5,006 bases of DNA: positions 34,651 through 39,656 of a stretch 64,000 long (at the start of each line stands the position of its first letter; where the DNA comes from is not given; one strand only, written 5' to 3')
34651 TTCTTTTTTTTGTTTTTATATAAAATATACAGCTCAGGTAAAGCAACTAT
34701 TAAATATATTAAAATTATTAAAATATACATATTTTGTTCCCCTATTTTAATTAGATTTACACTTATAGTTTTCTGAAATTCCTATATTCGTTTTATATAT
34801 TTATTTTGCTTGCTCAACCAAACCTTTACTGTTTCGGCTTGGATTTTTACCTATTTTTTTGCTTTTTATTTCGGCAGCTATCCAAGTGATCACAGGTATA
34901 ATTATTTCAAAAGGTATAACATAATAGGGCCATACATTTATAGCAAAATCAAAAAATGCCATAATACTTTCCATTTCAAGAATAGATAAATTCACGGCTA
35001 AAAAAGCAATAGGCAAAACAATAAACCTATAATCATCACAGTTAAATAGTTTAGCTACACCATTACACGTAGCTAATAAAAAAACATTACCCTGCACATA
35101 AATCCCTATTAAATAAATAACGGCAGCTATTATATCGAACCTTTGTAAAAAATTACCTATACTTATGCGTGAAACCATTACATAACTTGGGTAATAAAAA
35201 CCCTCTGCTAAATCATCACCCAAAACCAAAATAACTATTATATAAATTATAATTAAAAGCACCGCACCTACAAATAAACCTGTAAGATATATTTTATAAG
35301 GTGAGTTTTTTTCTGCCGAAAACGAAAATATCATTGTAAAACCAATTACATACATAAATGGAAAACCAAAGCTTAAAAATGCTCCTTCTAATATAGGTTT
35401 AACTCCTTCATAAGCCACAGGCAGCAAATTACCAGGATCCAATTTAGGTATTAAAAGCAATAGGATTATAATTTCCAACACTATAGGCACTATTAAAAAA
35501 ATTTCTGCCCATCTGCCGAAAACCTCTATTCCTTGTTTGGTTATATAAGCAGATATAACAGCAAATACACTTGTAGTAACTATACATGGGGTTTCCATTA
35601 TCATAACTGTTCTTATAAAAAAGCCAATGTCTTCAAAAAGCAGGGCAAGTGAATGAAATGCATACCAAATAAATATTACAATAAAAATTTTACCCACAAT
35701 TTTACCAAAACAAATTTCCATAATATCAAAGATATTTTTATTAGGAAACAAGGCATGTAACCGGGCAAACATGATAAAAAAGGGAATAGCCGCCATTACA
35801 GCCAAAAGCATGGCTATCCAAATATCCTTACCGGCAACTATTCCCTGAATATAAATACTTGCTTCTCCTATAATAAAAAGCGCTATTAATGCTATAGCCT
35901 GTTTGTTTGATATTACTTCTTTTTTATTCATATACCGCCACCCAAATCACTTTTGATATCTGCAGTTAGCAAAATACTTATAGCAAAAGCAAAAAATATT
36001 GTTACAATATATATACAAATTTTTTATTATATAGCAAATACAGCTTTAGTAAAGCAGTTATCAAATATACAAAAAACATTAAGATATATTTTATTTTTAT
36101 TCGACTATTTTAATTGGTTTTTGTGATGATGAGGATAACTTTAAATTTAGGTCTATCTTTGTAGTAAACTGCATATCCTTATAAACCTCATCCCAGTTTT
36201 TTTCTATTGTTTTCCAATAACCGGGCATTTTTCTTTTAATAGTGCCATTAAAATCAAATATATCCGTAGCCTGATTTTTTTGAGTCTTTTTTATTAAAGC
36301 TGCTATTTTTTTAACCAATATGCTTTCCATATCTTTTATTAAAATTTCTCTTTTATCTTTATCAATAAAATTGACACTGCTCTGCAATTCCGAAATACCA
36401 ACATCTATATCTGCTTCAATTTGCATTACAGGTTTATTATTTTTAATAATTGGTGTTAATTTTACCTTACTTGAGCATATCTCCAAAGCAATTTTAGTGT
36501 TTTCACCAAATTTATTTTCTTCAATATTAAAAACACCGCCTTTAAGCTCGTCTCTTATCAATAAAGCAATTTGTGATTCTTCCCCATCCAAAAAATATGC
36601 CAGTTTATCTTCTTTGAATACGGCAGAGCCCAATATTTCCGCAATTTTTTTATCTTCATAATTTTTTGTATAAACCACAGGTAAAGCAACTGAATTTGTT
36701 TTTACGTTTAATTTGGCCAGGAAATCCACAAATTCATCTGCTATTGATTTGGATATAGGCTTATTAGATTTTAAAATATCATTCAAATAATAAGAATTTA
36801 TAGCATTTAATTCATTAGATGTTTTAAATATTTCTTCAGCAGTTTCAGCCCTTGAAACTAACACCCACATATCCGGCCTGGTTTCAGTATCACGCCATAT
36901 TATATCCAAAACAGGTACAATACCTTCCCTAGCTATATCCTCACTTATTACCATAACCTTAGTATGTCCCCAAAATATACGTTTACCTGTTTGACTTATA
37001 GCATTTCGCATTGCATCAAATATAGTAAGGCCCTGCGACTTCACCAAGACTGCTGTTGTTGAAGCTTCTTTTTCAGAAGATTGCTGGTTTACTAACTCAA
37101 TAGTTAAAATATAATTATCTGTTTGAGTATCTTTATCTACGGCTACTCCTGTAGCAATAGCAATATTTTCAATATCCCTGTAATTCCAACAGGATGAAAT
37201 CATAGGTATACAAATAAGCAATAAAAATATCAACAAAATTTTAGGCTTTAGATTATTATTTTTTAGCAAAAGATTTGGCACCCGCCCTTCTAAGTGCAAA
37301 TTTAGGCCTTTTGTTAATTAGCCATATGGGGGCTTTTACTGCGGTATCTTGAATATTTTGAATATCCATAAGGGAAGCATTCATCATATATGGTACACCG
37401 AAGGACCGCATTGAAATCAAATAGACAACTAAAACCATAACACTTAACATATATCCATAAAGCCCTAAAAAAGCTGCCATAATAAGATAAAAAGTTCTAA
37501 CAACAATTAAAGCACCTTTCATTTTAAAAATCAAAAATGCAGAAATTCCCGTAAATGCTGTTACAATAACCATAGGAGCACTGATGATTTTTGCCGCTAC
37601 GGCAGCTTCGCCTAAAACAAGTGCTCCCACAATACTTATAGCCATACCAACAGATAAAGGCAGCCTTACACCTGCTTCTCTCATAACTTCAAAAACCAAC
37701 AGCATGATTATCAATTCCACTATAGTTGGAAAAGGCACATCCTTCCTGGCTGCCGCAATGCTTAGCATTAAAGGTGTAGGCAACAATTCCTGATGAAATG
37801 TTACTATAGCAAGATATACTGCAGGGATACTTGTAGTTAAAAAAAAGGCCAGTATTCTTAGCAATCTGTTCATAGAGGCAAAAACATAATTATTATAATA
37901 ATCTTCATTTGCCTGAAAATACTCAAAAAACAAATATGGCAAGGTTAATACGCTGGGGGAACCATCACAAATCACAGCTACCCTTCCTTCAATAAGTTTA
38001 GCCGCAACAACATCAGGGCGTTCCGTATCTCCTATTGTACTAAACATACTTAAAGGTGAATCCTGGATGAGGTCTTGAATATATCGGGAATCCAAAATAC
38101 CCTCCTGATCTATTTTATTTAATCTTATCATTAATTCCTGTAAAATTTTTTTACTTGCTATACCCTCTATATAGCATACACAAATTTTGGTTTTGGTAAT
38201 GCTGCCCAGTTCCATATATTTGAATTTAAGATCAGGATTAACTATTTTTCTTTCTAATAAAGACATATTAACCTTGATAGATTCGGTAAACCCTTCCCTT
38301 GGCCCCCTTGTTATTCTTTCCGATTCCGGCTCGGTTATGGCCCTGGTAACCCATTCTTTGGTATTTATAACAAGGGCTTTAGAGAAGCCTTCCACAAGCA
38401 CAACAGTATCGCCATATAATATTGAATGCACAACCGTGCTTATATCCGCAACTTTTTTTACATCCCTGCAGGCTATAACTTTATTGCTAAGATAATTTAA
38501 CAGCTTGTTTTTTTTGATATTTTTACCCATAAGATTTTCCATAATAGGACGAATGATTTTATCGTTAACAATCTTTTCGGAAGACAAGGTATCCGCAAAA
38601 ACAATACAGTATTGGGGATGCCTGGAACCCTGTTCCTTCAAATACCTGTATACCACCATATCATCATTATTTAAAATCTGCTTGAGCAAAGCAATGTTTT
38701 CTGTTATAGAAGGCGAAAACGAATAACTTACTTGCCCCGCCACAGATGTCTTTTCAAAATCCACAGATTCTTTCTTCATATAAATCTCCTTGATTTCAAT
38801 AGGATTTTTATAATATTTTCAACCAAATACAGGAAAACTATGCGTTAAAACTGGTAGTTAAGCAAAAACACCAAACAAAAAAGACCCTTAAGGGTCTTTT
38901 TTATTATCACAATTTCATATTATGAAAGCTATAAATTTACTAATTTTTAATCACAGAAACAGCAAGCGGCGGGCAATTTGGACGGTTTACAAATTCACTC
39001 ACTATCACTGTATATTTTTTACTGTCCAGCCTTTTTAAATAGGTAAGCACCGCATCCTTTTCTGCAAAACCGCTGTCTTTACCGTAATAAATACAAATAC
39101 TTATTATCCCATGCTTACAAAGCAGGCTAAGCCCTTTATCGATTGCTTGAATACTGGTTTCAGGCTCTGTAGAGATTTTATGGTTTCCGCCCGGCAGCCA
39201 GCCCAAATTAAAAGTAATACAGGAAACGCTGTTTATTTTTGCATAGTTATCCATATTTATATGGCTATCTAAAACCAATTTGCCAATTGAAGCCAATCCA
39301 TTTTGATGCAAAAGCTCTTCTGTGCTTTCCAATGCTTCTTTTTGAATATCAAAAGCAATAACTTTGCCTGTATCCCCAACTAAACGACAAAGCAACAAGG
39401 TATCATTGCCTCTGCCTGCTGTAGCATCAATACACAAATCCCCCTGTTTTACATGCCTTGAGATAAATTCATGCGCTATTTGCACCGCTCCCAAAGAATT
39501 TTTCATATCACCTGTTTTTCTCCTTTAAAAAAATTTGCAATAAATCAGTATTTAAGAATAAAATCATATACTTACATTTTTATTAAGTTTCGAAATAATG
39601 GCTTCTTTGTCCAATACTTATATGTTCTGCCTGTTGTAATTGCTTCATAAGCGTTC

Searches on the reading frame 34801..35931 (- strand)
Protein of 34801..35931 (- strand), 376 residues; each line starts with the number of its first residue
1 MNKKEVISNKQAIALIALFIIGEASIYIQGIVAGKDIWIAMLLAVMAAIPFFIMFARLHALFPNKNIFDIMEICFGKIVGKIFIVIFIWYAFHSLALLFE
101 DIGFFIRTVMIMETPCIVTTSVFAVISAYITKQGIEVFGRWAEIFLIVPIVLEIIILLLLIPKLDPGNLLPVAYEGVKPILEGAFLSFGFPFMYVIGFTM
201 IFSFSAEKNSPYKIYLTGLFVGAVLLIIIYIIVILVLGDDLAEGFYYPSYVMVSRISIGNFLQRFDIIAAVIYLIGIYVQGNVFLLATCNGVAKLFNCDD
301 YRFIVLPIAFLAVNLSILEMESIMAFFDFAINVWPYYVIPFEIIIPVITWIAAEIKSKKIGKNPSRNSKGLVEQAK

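Call 7: search_protein_families(library=pfam, proteins=[window:34801-35931:-])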
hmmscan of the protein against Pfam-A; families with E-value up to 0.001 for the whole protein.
window:34801-35931:- (376 aa): 1 family
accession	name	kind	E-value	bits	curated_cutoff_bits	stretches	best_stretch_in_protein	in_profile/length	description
PF03845.19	Spore_permease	-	1.3e-41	142.9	23.4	1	7-319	2-316/321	Spore germination protein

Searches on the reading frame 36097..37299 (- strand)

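Call 7: search_protein_families(library=pfam, proteins=[window:36097-37299:-])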
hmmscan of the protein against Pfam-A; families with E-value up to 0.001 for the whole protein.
window:36097-37299:- (400 aa): 2 families
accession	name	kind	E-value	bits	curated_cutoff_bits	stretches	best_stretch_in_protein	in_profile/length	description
PF25198.1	Spore_GerAC_N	-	8.9e-43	146.6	27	1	39-209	1-174/176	Spore germination protein N-terminal domain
PF05504.16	Spore_GerAC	-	3.2e-33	115.7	23.6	1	224-387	2-164/167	Spore germination B3/ GerAC like, C-terminal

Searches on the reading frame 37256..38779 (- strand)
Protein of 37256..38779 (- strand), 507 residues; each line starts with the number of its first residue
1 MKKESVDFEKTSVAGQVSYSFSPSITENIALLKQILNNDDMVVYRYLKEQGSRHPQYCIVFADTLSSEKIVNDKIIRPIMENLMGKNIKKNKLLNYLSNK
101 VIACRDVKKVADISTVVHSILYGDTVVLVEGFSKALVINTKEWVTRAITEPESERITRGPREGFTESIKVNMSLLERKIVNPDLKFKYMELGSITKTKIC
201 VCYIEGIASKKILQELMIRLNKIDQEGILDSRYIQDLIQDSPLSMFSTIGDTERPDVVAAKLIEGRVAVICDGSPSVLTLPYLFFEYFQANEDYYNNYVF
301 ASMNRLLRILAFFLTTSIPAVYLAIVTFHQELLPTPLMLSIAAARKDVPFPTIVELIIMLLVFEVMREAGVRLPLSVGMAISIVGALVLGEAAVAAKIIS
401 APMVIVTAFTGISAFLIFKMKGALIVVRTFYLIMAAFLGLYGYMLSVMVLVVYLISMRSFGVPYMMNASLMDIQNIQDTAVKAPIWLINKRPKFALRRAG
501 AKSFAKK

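Call 7: search_protein_families(library=pfam, proteins=[window:37256-38779:-])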
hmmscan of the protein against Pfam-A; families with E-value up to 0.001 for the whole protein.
window:37256-38779:- (507 aa): 1 family
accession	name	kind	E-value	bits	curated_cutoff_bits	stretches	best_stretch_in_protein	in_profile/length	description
PF03323.18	GerA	-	1e-164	548.9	27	1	32-493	3-465/466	Bacillus/Clostridium GerA spore germination protein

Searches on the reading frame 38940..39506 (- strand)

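Call 7: search_protein_families(library=pfam, proteins=[window:38940-39506:-])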
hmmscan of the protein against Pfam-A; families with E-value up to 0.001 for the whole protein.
window:38940-39506:- (188 aa): 3 families
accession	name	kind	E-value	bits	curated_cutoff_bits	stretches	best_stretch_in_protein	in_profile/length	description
PF06962.18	rRNA_methylase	-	1.3e-47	161.7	22.7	1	49-183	1-134/137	Putative rRNA methylase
PF13847.12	Methyltransf_31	-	4e-07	30.3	27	1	25-173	7-113/145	Methyltransferase domain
PF01209.24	Ubie_methyltran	-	6.6e-05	22.8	20.1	1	18-85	44-110/233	ubiE/COQ5 methyltransferase family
